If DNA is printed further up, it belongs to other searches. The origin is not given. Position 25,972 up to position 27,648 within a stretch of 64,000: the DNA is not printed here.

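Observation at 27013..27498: Two in-frame translation starts in mcrB (full-length and McrB-s short form)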

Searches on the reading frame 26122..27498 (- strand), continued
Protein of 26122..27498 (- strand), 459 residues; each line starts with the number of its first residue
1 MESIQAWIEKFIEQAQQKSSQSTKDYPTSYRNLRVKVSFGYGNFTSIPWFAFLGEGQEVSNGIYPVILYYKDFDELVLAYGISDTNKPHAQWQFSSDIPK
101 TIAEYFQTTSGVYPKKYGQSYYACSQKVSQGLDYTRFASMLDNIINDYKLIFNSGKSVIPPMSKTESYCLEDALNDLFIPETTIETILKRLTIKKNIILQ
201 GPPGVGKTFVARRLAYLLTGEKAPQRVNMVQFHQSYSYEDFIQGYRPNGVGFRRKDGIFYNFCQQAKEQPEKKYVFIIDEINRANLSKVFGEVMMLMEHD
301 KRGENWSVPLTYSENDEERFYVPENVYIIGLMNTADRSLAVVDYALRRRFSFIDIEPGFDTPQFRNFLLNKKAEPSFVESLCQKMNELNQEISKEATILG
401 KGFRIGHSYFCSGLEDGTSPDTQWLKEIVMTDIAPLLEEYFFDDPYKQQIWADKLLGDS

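Call 23: find_homologous_proteins(query=window:26122-27498:-, max_evalue=1e-20)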
Query window:26122-27498:- (459 aa): 8000 proteins with E <= 1e-20 among 8000 candidates; the best 120 are listed.
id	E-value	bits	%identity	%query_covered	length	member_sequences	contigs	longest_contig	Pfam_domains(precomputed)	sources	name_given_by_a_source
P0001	0.0e+0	1029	97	100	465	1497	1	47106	PF28529.1,PF00004.36,PF13401.13,PF07728.21,PF20720.4,PF12102.14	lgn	-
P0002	9.4e-277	936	91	100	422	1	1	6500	PF28529.1,PF00004.36,PF13401.13,PF07728.21,PF20720.4,PF12102.14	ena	-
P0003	6.1e-276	933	88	100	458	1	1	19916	PF28529.1,PF13401.13,PF07728.21,PF20720.4,PF12102.14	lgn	-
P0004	1.0e-237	807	98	78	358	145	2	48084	PF28529.1,PF00004.36,PF13401.13,PF07728.21,PF20720.4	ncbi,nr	ncbi:TPA: 5-methylcytosine-specific restriction endonuclease subunit McrB, partial [Escherichia coli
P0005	7.2e-237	805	74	100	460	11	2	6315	PF28529.1,PF13401.13,PF07728.21,PF20720.4,PF12102.14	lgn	-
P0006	1.4e-227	774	71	100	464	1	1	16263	PF28529.1,PF13401.13,PF07728.21,PF20720.4,PF12102.14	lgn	-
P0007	2.5e-223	760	70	100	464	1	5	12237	PF28529.1,PF13401.13,PF07728.21,PF20720.4,PF12102.14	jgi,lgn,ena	jgi:GTPase subunit of restriction endonuclease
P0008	4.0e-223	759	71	100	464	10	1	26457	PF28529.1,PF13401.13,PF07728.21,PF20720.4,PF12102.14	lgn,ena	-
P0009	3.6e-221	753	70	100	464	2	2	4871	PF28529.1,PF13401.13,PF07728.21,PF20720.4,PF12102.14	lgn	-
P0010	1.0e-220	751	70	100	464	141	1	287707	PF28529.1,PF13401.13,PF07728.21,PF20720.4,PF12102.14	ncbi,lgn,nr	ncbi:TPA: DUF3578 domain-containing protein [Enterobacter hormaechei]|nr:DUF3578 domain-containing p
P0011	6.2e-220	749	69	100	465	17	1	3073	PF28529.1,PF13401.13,PF07728.21,PF20720.4,PF12102.14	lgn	-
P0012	1.6e-217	741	68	100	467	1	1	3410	PF28529.1,PF13401.13,PF07728.21,PF20720.4,PF12102.14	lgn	-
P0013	6.3e-193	660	96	65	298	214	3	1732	PF28529.1,PF00004.36,PF13401.13,PF07728.21,PF20720.4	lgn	-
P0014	6.6e-189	646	63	100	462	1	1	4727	PF28529.1,PF07728.21,PF20720.4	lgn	-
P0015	1.4e-169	583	55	98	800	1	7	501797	PF26345.1,PF28529.1,PF07728.21,PF20720.4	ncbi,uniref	ncbi:AAA family ATPase [Paraburkholderia sp. BR14263]|uniref:AAA family ATPase n=1 Tax=unclassified 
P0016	9.7e-168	577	57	100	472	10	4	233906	PF28529.1,PF07728.21,PF20720.4,PF12102.14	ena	-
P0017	2.2e-167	576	54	98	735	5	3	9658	PF28529.1,PF07728.21,PF20720.4,PF12102.14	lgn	-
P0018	4.0e-166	571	55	98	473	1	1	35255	PF28529.1,PF00004.36,PF13401.13,PF07728.21,PF20720.4,PF12102.14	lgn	-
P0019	1.4e-157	543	52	99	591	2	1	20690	PF26345.1,PF28529.1,PF07728.21,PF20720.4,PF12102.14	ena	-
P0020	1.4e-157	543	53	98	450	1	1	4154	PF28529.1,PF07728.21,PF20720.4,PF12102.14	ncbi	ncbi:MAG: DUF3578 domain-containing protein [Pseudomonadota bacterium]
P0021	3.4e-157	542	54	99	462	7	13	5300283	PF28529.1,PF07728.21,PF20720.4,PF12102.14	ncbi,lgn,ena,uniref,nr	ncbi:MrcB family domain-containing protein [Klebsiella pneumoniae]|uniref:MrcB family domain-contain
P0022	3.3e-156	539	53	99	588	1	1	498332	PF26345.1,PF28529.1,PF00004.36,PF07728.21,PF20720.4,PF12102.14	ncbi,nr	ncbi:hypothetical protein PS726_00134 [Pseudomonas fluorescens]|nr:hypothetical protein PS726_00134 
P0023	1.3e-155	537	53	99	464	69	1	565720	PF01695.24,PF28529.1,PF07728.21,PF20720.4,PF12102.14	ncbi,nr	ncbi:DUF3578 domain-containing protein [Citrobacter cronae]|nr:DUF3578 domain-containing protein [Ci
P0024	2.3e-155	536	53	99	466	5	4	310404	PF28529.1,PF07728.21,PF20720.4,PF12102.14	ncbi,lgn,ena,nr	ncbi:TPA: DUF3578 domain-containing protein [Enterobacter hormaechei]|nr:DUF3578 domain-containing p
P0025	4.1e-154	532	82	65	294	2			PF28529.1,PF07728.21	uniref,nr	uniref:McrB protein n=1 Tax=Escherichia coli TaxID=562 RepID=Q47375_ECOLX|nr:33kD protein (put.); pu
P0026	4.8e-153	528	50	99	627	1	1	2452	PF26345.1,PF28529.1,PF07728.21,PF20720.4,PF12102.14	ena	-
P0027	3.8e-152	525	51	99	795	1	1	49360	PF26345.1,PF28529.1,PF07728.21,PF20720.4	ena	-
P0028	7.9e-151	521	50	99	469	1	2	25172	PF28529.1,PF07728.21,PF20720.4,PF12102.14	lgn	-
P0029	1.8e-149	517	51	100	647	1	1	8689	PF26345.1,PF28529.1,PF07728.21,PF20720.4,PF12102.14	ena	-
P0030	2.0e-149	516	50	99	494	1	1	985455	PF28529.1,PF07728.21,PF20720.4,PF12102.14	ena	-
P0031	1.3e-147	510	50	99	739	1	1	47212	PF26345.1,PF28529.1,PF07728.21,PF20720.4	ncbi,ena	-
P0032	6.7e-146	505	52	98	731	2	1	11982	PF28529.1,PF00004.36,PF13401.13,PF07728.21,PF20720.4,PF12102.14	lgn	-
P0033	2.6e-145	503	49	98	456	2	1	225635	PF28529.1,PF07728.21,PF20720.4,PF12102.14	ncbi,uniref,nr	ncbi:restriction endonuclease [Zhengella mangrovi]|uniref:Restriction endonuclease n=2 Tax=Zhengella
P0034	6.2e-145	502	52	99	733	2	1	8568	PF28529.1,PF07728.21,PF20720.4,PF12102.14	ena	-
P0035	1.8e-144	500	51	99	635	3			PF26345.1,PF28529.1,PF07728.21,PF20720.4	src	-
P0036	2.9e-144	499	49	98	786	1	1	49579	PF26345.1,PF28529.1,PF13401.13,PF07728.21,PF20720.4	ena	-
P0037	7.5e-144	498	50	99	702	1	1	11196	PF26345.1,PF28529.1,PF13401.13,PF07728.21,PF20720.4,PF12102.14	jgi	jgi:5-methylcytosine-specific restriction enzyme B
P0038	1.4e-141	491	54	86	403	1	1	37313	PF28529.1,PF07728.21,PF20720.4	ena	-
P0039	1.7e-141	490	50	96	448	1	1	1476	PF28529.1,PF07728.21,PF20720.4,PF12102.14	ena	-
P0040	2.2e-141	490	54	64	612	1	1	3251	PF01878.25,PF28529.1,PF07728.21,PF20720.4,PF12102.14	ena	-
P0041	3.3e-140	486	50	98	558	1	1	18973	PF26345.1,PF28529.1,PF13401.13,PF07728.21,PF20720.4,PF12102.14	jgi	jgi:5-methylcytosine-specific restriction enzyme B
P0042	8.6e-140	485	48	98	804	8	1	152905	PF26345.1,PF28529.1,PF07728.21,PF20720.4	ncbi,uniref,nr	ncbi:AAA family ATPase [Variovorax sp. OK605]|uniref:AAA family ATPase n=1 Tax=Variovorax sp. OK605 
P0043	5.6e-139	482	47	99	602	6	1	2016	PF26345.1,PF28529.1,PF00004.36,PF13401.13,PF07728.21,PF20720.4,PF12102.14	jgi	-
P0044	6.1e-137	475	48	99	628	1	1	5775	PF26345.1,PF28529.1,PF13401.13,PF07728.21,PF20720.4,PF12102.14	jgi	jgi:5-methylcytosine-specific restriction protein B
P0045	1.2e-134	468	48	98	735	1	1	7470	PF26345.1,PF28529.1,PF00004.36,PF07728.21,PF20720.4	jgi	jgi:5-methylcytosine-specific restriction protein B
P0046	3.2e-134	466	48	98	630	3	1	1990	PF28529.1,PF07728.21,PF20720.4,PF12102.14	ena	-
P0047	5.8e-134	465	48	98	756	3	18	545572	PF28529.1,PF07728.21,PF20720.4,PF12102.14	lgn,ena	-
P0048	9.1e-134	465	48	95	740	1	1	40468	PF28529.1,PF07728.21,PF20720.4,PF12102.14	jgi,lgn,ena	-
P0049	1.9e-133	464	47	99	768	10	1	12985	PF26345.1,PF28529.1,PF07728.21,PF20720.4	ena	-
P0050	2.0e-133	464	47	99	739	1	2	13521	PF28529.1,PF00004.36,PF07728.21,PF20720.4,PF12102.14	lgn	-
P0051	7.5e-133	462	48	99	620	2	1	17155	PF01695.24,PF26345.1,PF28529.1,PF00004.36,PF07728.21,PF20720.4,PF12102.14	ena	-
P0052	8.7e-133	462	49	98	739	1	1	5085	PF28529.1,PF07728.21,PF20720.4,PF12102.14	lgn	-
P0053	9.0e-132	458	49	96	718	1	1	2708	PF26345.1,PF28529.1,PF07728.21,PF20720.4,PF12102.14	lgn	-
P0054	9.6e-132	458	48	97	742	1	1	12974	PF28529.1,PF07728.21,PF20720.4,PF12102.14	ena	-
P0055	1.0e-131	458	49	98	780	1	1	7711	PF26345.1,PF28529.1,PF00004.36,PF13401.13,PF07728.21,PF20720.4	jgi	jgi:5-methylcytosine-specific restriction protein B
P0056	4.8e-131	456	54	62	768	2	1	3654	PF01878.25,PF26345.1,PF28529.1,PF07728.21,PF20720.4,PF12102.14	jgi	jgi:hypothetical protein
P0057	7.6e-131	455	48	95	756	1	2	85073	PF28529.1,PF07728.21,PF20720.4,PF12102.14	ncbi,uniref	ncbi:MrcB family domain-containing protein [Aliikangiella maris]|uniref:DUF3578 domain-containing pr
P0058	8.3e-131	455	49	94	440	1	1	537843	PF28529.1,PF07728.21,PF20720.4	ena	-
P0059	1.2e-130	454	48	97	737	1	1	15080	PF28529.1,PF07728.21,PF20720.4,PF12102.14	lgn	-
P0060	2.8e-130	453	49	96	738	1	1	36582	PF28529.1,PF07728.21,PF20720.4,PF13191.13,PF12102.14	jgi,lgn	jgi:MoxR-like ATPase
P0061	3.1e-130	453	46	98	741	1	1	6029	PF28529.1,PF07728.21,PF20720.4,PF12102.14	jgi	jgi:5-methylcytosine-specific restriction protein B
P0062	7.9e-130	452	47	99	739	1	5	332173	PF28529.1,PF07728.21,PF20720.4,PF12102.14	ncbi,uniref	ncbi:MAG: DUF3578 domain-containing protein [Saccharospirillum sp.]|uniref:MrcB family domain-contai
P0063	2.6e-129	450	47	98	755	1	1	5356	PF28529.1,PF07728.21,PF20720.4,PF12102.14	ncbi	-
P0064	8.2e-129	448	46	98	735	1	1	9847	PF28529.1,PF07728.21,PF20720.4,PF12102.14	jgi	jgi:MoxR-like ATPase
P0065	2.4e-128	447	47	95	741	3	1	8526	PF28529.1,PF07728.21,PF20720.4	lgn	-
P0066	3.2e-128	446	46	98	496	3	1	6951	PF01695.24,PF28529.1,PF00004.36,PF13401.13,PF07728.21,PF20720.4,PF13191.13,PF12102.14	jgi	jgi:5-methylcytosine-specific restriction protein B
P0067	5.1e-128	446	56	77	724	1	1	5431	PF26345.1,PF07728.21,PF20720.4,PF12102.14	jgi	jgi:5-methylcytosine-specific restriction protein B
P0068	6.0e-127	442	62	63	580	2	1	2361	PF28529.1,PF07728.21,PF20720.4,PF12102.14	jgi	-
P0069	9.9e-127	442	47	95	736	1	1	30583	PF28529.1,PF07728.21,PF20720.4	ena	-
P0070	2.5e-126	440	50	95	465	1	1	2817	PF01695.24,PF28529.1,PF07728.21,PF20720.4,PF12102.14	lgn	-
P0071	4.9e-126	439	47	95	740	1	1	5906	PF01695.24,PF28529.1,PF07728.21,PF20720.4,PF12102.14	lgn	-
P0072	7.8e-126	439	47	98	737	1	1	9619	PF28529.1,PF07728.21,PF20720.4,PF12102.14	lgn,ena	-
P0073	6.6e-125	436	45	95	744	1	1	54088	PF28529.1,PF00004.36,PF07728.21,PF20720.4,PF12102.14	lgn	-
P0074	1.2e-123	431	46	97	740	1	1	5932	PF01695.24,PF28529.1,PF07728.21,PF20720.4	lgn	-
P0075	6.3e-123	429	46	95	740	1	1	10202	PF26345.1,PF28529.1,PF07728.21,PF20720.4,PF12102.14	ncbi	-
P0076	1.1e-122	428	46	96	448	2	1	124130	PF28529.1,PF13401.13,PF07728.21,PF01078.28,PF20720.4,PF12102.14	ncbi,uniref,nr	ncbi:MrcB family domain-containing protein [Dawidia soli]|uniref:DUF3578 domain-containing protein n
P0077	1.2e-122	428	44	98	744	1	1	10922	PF28529.1,PF00004.36,PF07728.21,PF20720.4,PF12102.14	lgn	-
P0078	8.3e-122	425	48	99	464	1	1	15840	PF28529.1,PF07728.21,PF20720.4,PF12102.14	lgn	-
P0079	1.4e-121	425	61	63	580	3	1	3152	PF28529.1,PF07728.21,PF20720.4,PF12102.14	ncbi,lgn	-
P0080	4.9e-121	423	46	97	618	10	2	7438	PF28530.1,PF28529.1,PF07728.21,PF01078.28,PF20720.4,PF12102.14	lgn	-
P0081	1.8e-120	421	58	65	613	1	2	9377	PF01695.24,PF28530.1,PF28529.1,PF07728.21,PF20720.4,PF12102.14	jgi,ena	jgi:5-methylcytosine-specific restriction enzyme B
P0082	2.1e-120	421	44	98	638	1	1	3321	PF28529.1,PF07728.21,PF20720.4,PF12102.14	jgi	jgi:5-methylcytosine-specific restriction protein B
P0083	3.2e-120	420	47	97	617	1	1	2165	PF28530.1,PF28529.1,PF13401.13,PF07728.21,PF01078.28,PF20720.4,PF12102.14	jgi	jgi:5-methylcytosine-specific restriction enzyme B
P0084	5.1e-120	419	47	99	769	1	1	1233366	PF26345.1,PF28529.1,PF00004.36,PF07728.21,PF12102.14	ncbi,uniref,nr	ncbi:AAA family ATPase [Bradyrhizobium sp. NBAIM08]|uniref:MrcB family domain-containing protein n=1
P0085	5.2e-120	419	54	63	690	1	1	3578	PF28529.1,PF07728.21,PF20720.4,PF12102.14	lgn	-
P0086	2.4e-119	417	57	63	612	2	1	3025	PF28530.1,PF28529.1,PF07728.21,PF20720.4,PF12102.14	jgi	-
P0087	5.4e-119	416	55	60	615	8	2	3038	PF01878.25,PF28529.1,PF07728.21,PF12102.14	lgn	-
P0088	7.5e-118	412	53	63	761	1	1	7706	PF01878.25,PF28530.1,PF28529.1,PF07728.21,PF20720.4,PF12102.14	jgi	jgi:5-methylcytosine-specific restriction protein B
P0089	9.2e-118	412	63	63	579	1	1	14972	PF28529.1,PF13401.13,PF07728.21,PF20720.4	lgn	-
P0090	3.0e-117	410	46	96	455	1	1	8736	PF28529.1,PF07728.21,PF20720.4,PF12102.14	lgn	-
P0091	5.7e-117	409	46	96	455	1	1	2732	PF01695.24,PF28529.1,PF07728.21,PF20720.4,PF12102.14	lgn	-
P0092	5.9e-117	409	46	96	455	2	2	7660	PF01695.24,PF28529.1,PF07728.21,PF20720.4,PF12102.14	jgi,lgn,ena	jgi:hypothetical protein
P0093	6.6e-117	409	56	63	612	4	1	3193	PF28530.1,PF28529.1,PF07728.21,PF20720.4,PF12102.14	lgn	-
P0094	1.3e-116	408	57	63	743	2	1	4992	PF28529.1,PF07728.21,PF20720.4,PF12102.14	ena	-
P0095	1.4e-116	408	46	97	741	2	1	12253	PF01695.24,PF28529.1,PF07728.21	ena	-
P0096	2.1e-115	404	45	96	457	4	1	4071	PF01695.24,PF28529.1,PF07728.21,PF20720.4,PF12102.14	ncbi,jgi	jgi:hypothetical protein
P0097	2.2e-115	404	60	64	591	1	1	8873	PF28529.1,PF00004.36,PF07728.21,PF20720.4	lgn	-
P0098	2.6e-115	404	53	64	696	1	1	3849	PF01878.25,PF28529.1,PF07728.21,PF20720.4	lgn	-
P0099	6.1e-115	403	53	75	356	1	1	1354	PF28529.1,PF07728.21,PF20720.4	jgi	jgi:5-methylcytosine-specific restriction protein B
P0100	9.6e-115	402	47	93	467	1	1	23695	PF28529.1,PF07728.21,PF20720.4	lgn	-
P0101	2.7e-114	401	62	63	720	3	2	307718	PF01878.25,PF28529.1,PF00004.36,PF07728.21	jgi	jgi:AAA domain (dynein-related subfamily)/EVE domain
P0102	7.2e-114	399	58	64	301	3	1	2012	PF01695.24,PF28529.1,PF07728.21,PF20720.4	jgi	jgi:5-methylcytosine-specific restriction protein B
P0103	6.4e-113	396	47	89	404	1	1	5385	PF01695.24,PF28529.1,PF00004.36,PF13401.13,PF07728.21,PF20720.4,PF13191.13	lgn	-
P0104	1.1e-111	392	55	68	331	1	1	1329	PF01695.24,PF28529.1,PF07728.21,PF20720.4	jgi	jgi:5-methylcytosine-specific restriction protein B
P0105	1.3e-111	392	44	96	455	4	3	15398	PF01695.24,PF28529.1,PF07728.21,PF20720.4,PF12102.14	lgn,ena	-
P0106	2.2e-111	391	45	94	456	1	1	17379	PF01695.24,PF28529.1,PF07728.21,PF20720.4,PF12102.14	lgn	-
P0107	3.9e-111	390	56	65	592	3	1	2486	PF28529.1,PF07728.21,PF20720.4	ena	-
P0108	5.1e-111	390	59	62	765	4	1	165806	PF28529.1,PF07728.21,PF20720.4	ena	-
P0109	1.9e-110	388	57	64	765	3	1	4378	PF28529.1,PF07728.21,PF20720.4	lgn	-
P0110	2.0e-110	388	58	65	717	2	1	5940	PF01878.25,PF28529.1,PF07728.21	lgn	-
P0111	2.7e-110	387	44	96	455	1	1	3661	PF01695.24,PF28529.1,PF00004.36,PF07728.21,PF20720.4,PF12102.14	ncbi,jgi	jgi:hypothetical protein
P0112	3.6e-110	387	44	97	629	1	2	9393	PF01695.24,PF28530.1,PF28529.1,PF07728.21,PF01078.28,PF20720.4,PF12102.14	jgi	jgi:5-methylcytosine-specific restriction enzyme B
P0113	4.0e-110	387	59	63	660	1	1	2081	PF28530.1,PF28529.1,PF07728.21,PF20720.4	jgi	jgi:5-methylcytosine-specific restriction protein B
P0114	8.5e-110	386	58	65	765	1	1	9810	PF28529.1,PF07728.21,PF20720.4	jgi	jgi:hypothetical protein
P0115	1.1e-109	385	52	72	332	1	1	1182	PF28529.1,PF07728.21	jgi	jgi:5-methylcytosine-specific restriction protein B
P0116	4.4e-109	383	54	65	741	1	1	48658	PF01878.25,PF28529.1,PF07728.21,PF20720.4,PF12102.14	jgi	jgi:MoxR-like ATPase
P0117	5.0e-109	383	53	70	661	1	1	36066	PF28530.1,PF28529.1,PF07728.21,PF20720.4,PF12102.14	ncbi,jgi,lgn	jgi:hypothetical protein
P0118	8.5e-109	382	57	64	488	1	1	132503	PF28529.1,PF07728.21,PF20720.4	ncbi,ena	-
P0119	9.8e-109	382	44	95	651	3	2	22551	PF28529.1,PF00004.36,PF13401.13,PF07728.21,PF01078.28,PF20720.4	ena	-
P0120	1.2e-108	382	52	68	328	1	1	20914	PF28529.1,PF07728.21,PF20720.4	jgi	jgi:hypothetical protein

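Call 34: find_encoding_contigs(protein=P0003, flank=3000, max_places=2)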
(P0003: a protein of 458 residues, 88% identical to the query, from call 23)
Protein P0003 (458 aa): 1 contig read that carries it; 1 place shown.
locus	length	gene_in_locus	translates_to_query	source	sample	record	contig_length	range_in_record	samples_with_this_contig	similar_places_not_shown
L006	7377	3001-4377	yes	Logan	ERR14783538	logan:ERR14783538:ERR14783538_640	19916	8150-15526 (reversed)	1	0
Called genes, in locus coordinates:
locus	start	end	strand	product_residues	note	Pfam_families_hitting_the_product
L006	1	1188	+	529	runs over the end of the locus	PF12161:HsdM_N (weak), PF02384:N6_Mtase, PF07669:Eco57I (weak)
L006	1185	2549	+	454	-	PF01420:Methylase_S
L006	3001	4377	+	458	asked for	PF12102:MrcB_N (weak), PF20720:nSTAND3 (weak), PF07728:AAA_5, PF13401:AAA_22 (faint), PF28529:McrB_lid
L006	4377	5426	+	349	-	PF10117:McrBC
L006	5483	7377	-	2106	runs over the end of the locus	PF00270:DEAD, PF04851:ResIII (faint), PF27116:YjiV_N, PF00271:Helicase_C, PF09369:MZB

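Call 35: find_encoding_contigs(protein=P0010, flank=3000, max_places=2)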
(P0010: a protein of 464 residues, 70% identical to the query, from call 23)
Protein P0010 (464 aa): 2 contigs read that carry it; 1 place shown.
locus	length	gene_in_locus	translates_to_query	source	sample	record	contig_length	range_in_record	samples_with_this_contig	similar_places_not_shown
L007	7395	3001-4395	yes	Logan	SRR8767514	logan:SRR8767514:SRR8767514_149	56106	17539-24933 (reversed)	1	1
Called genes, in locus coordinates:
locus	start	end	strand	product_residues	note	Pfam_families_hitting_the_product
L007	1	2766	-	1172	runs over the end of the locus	PF01443:Viral_helicase1 (faint), PF13086:AAA_11, PF13245:AAA_19 (faint), PF13604:AAA_30 (faint), PF13087:AAA_12, PF13091:PLDc_2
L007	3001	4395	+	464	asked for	PF12102:MrcB_N (weak), PF20720:nSTAND3 (weak), PF07728:AAA_5, PF13401:AAA_22 (weak), PF28529:McrB_lid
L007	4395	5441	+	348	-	PF10117:McrBC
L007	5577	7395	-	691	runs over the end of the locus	PF20442:BrxL_N, PF13337:BrxL_ATPase, PF05362:Lon_C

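Call 36: find_encoding_contigs(protein=P0005, flank=3000, max_places=2)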
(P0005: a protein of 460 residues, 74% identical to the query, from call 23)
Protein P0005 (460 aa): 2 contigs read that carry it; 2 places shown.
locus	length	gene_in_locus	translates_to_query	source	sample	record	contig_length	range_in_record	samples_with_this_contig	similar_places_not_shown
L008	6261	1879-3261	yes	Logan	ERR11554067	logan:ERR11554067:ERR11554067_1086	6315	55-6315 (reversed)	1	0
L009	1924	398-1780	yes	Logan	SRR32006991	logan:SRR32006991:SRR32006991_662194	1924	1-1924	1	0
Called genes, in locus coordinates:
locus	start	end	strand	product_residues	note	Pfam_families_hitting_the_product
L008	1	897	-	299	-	?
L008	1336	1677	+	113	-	PF08845:SymE_toxin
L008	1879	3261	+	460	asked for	PF12102:MrcB_N (weak), PF20720:nSTAND3 (weak), PF07728:AAA_5, PF13401:AAA_22 (weak), PF28529:McrB_lid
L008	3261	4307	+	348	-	PF10117:McrBC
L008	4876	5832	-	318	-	-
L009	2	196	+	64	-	?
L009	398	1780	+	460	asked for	PF12102:MrcB_N (weak), PF20720:nSTAND3 (weak), PF07728:AAA_5, PF13401:AAA_22 (weak), PF28529:McrB_lid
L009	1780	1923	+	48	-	?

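Call 50: search_protein_families(library=padloc, proteins=[window:26122-27498:-], max_evalue=0.00001)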
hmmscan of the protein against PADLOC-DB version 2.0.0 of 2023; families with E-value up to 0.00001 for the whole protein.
window:26122-27498:- (459 aa): 3 families
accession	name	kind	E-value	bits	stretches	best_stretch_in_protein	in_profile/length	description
PDLC03547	REase_II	-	1.2e-16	58.5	1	165-364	236-452/585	Type II restriction enzyme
PDLC03448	REase_II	-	2.4e-13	47.1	1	266-352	619-718/857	Type II restriction enzyme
PDLC04140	mad8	-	4.5e-07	27.7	1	194-279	27-95/314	mads_8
